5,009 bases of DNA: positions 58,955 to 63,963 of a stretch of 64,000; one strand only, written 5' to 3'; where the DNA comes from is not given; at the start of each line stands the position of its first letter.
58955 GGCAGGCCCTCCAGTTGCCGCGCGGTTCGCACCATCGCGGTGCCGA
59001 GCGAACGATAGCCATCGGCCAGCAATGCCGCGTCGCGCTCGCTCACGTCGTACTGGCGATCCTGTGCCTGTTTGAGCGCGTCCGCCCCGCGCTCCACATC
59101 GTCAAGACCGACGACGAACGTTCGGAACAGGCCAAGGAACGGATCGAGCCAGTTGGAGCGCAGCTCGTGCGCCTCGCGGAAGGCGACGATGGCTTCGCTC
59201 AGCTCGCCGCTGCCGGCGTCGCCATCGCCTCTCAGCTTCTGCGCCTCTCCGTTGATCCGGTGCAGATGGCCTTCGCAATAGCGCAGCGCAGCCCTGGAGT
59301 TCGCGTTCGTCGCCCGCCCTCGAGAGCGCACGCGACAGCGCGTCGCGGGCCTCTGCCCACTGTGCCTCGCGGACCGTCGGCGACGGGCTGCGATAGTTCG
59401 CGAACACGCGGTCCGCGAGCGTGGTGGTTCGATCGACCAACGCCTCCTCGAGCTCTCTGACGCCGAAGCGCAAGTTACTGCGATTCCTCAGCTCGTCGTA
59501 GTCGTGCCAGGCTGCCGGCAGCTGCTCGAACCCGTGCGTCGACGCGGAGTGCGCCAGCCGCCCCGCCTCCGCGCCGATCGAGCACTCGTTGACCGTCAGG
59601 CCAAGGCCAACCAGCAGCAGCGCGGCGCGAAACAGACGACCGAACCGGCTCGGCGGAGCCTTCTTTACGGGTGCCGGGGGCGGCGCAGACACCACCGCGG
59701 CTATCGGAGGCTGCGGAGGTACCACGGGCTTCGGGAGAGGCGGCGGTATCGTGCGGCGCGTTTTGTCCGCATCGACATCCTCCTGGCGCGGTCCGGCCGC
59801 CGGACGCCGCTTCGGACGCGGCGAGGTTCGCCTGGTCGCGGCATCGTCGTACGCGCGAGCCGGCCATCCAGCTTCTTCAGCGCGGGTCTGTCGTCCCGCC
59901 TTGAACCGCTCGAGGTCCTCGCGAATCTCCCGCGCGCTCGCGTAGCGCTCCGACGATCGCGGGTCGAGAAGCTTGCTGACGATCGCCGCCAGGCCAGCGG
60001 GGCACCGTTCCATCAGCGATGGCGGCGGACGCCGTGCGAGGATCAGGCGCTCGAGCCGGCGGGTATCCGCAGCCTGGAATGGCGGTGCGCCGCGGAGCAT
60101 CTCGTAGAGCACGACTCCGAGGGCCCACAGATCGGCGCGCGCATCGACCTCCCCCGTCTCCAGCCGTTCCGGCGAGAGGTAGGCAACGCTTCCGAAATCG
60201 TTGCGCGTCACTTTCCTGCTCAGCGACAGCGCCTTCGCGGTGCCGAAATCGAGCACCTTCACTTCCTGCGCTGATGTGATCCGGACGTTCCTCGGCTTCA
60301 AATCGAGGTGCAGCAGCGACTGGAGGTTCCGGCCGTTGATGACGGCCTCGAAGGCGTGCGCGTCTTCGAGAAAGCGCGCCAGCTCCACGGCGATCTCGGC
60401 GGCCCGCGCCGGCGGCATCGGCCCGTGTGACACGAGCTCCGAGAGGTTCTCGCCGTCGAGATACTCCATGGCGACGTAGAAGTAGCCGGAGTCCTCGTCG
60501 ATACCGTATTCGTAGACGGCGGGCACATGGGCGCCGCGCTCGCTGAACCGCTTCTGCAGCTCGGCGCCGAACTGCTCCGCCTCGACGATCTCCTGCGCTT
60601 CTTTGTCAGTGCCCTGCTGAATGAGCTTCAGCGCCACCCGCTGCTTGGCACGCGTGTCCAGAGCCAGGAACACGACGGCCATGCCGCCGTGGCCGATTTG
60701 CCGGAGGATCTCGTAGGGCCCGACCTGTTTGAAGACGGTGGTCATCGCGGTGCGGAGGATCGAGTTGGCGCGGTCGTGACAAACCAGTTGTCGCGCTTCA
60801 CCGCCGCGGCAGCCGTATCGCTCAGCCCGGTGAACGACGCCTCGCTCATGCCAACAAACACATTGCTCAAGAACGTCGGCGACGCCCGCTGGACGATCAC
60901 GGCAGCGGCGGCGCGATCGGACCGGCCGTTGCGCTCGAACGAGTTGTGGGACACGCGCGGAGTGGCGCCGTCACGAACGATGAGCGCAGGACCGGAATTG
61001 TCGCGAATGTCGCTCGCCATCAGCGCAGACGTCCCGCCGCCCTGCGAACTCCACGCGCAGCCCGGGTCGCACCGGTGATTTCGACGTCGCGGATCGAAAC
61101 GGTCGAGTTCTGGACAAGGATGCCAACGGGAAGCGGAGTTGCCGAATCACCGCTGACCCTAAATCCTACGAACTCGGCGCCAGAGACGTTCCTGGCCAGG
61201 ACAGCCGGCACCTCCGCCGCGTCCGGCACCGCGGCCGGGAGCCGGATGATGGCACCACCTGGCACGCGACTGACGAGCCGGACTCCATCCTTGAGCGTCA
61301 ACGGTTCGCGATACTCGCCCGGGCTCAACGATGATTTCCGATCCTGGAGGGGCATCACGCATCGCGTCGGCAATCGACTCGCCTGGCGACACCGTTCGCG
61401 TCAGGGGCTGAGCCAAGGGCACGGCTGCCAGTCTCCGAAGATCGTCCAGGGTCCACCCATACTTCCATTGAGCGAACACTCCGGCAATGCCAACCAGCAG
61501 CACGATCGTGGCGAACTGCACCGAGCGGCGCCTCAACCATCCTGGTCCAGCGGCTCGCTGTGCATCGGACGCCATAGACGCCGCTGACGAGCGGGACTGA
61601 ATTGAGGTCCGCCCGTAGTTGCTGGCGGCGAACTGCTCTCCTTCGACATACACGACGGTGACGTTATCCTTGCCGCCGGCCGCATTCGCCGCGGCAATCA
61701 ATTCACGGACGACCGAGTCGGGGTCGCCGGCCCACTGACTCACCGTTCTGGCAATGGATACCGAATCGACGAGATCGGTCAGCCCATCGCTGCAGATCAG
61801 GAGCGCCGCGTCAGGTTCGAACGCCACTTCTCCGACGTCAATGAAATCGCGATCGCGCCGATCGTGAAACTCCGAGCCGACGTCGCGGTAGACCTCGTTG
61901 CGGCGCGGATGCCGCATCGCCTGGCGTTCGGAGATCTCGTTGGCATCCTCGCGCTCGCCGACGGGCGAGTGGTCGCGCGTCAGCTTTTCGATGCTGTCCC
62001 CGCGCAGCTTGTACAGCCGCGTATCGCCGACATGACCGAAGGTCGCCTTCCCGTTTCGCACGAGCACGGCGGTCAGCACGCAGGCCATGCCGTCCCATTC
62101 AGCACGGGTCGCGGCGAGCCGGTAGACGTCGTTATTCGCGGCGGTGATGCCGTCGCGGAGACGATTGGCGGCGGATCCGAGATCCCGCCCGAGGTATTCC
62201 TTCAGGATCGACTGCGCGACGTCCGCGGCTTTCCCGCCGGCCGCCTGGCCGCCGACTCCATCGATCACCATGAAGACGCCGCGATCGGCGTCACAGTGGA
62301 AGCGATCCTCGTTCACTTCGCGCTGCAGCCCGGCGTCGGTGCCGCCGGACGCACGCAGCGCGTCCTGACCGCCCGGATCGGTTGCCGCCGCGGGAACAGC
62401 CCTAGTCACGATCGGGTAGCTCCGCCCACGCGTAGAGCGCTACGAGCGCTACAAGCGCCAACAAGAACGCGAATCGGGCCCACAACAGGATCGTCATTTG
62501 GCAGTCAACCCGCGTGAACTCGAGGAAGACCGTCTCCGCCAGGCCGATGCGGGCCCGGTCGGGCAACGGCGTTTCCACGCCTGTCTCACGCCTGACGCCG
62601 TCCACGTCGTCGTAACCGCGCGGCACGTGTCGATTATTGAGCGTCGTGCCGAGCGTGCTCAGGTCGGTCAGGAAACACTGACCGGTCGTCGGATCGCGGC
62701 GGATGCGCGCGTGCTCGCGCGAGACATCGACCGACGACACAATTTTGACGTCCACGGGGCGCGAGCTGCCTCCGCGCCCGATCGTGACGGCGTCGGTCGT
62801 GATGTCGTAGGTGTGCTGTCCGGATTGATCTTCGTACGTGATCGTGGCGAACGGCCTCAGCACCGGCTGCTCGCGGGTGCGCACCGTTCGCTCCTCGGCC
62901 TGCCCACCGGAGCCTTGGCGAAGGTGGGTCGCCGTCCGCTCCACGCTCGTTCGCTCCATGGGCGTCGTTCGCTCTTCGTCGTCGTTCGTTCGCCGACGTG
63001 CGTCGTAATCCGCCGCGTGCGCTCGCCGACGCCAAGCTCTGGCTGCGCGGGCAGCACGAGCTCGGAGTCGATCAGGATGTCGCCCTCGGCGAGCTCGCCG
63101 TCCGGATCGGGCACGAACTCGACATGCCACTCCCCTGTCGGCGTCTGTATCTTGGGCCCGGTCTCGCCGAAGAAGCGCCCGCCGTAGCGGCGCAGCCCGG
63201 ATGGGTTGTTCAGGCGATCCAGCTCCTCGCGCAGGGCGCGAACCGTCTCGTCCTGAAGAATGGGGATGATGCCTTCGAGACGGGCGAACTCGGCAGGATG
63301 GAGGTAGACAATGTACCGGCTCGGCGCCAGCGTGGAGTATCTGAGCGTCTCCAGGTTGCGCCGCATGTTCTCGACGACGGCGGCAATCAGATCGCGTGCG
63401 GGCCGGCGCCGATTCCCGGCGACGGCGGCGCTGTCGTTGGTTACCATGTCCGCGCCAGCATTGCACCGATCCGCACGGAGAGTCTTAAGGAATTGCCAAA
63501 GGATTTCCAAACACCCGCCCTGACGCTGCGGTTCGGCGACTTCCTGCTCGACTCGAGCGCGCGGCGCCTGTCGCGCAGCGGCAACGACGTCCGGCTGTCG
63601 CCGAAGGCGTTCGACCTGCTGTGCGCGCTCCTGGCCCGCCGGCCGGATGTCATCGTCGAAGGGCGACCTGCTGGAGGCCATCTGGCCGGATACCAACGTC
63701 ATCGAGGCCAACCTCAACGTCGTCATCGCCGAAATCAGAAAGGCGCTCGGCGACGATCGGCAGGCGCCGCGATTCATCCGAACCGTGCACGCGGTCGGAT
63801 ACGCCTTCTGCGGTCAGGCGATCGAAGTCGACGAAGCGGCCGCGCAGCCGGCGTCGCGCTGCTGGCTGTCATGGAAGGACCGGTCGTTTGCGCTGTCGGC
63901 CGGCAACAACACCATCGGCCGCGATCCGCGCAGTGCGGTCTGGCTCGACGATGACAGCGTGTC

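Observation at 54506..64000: Ser/Thr-phosphosignalling module wired to a SEDS-bPBP cell-wall synthase pair, with non-canonical sensor domains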

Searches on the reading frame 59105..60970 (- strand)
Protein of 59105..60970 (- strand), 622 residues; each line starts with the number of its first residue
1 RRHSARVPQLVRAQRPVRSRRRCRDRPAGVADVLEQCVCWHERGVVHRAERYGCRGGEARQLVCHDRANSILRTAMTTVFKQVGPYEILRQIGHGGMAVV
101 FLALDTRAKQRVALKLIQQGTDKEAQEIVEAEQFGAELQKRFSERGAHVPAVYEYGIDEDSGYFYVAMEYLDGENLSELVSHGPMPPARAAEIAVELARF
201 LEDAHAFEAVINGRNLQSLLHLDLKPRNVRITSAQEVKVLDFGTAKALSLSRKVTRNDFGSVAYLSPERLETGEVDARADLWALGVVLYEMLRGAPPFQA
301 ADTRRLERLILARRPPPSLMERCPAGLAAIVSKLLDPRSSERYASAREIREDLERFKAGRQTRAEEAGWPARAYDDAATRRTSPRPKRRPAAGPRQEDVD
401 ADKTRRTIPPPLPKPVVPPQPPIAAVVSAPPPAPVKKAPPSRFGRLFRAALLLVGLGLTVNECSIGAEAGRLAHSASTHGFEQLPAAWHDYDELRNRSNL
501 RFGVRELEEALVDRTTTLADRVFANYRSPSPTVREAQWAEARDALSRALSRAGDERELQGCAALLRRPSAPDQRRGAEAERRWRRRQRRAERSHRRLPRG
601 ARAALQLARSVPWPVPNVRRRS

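Call 5: search_protein_families(library=pfam, proteins=[window:59105-60970:-], max_evalue=0.01)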
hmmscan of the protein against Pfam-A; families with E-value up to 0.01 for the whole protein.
window:59105-60970:- (622 aa): 4 families
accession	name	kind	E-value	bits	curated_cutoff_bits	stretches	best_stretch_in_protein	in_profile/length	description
PF00069.31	Pkinase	-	5.2e-37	128.1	31.7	1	86-348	1-256/263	Protein kinase domain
PF07714.23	PK_Tyr_Ser-Thr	-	4.9e-21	75.6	23.1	1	88-349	3-254/258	Protein tyrosine and serine/threonine kinase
PF01636.29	APH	-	1.4e-08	35.3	23.2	1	90-208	3-111/239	Phosphotransferase enzyme family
PF03109.22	ABC1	-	0.0046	16.6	22.9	1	143-249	128-218/244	ABC1 atypical kinase-like domain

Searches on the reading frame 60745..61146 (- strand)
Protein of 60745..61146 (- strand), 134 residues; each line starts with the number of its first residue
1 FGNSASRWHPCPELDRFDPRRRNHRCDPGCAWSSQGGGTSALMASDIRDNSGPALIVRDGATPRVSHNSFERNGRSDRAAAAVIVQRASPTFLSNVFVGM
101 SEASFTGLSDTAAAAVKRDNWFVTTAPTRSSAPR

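Call 5: search_protein_families(library=pfam, proteins=[window:60745-61146:-], max_evalue=0.01)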
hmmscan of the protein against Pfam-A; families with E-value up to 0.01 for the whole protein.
window:60745-61146:- (134 aa): 1 family
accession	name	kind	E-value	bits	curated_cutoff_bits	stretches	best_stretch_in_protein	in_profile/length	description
PF13229.12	Beta_helix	-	0.0064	16.6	25.9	1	36-101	76-138/158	Right handed beta helix region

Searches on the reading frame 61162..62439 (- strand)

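Call 5: search_protein_families(library=pfam, proteins=[window:61162-62439:-], max_evalue=0.01)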
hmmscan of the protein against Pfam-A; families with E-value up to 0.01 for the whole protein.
window:61162-62439:- (426 aa): 3 families
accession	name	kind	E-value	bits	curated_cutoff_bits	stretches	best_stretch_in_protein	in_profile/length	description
PF00481.26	PP2C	-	1.6e-12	48.1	20.3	1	48-164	29-147/255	Protein phosphatase 2C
PF13672.11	PP2C_2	-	6.5e-12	45.9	24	1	39-230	8-185/209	Protein phosphatase 2C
PF07228.17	SpoIIE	-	0.0053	17.2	25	0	200-265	113-189/192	Stage II sporulation protein E (SpoIIE)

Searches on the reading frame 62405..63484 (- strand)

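Call 5: search_protein_families(library=pfam, proteins=[window:62405-63484:-], max_evalue=0.01)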
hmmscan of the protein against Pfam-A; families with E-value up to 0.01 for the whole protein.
window:62405-63484:- (360 aa): 1 family
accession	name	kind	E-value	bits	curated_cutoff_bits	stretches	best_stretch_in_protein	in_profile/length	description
PF00498.31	FHA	-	2.5e-09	37.9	20.7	1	233-289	1-53/67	FHA domain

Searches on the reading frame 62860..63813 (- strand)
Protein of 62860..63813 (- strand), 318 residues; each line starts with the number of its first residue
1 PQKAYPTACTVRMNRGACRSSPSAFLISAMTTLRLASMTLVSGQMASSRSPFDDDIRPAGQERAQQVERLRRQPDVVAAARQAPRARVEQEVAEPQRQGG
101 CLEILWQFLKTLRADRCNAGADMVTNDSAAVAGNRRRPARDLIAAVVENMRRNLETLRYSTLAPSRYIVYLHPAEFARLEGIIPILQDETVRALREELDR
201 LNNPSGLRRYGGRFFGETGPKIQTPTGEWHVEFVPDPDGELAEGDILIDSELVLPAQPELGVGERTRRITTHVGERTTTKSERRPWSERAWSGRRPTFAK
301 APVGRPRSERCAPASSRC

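Call 5: search_protein_families(library=pfam, proteins=[window:62860-63813:-], max_evalue=0.01)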
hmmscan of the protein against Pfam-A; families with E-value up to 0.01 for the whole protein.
window:62860-63813:- (318 aa): 1 family
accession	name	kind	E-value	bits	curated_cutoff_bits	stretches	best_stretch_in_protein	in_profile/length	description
PF12401.13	FhaA_N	-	0.00012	22.9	25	1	139-199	26-87/115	FhaA, N-terminal domain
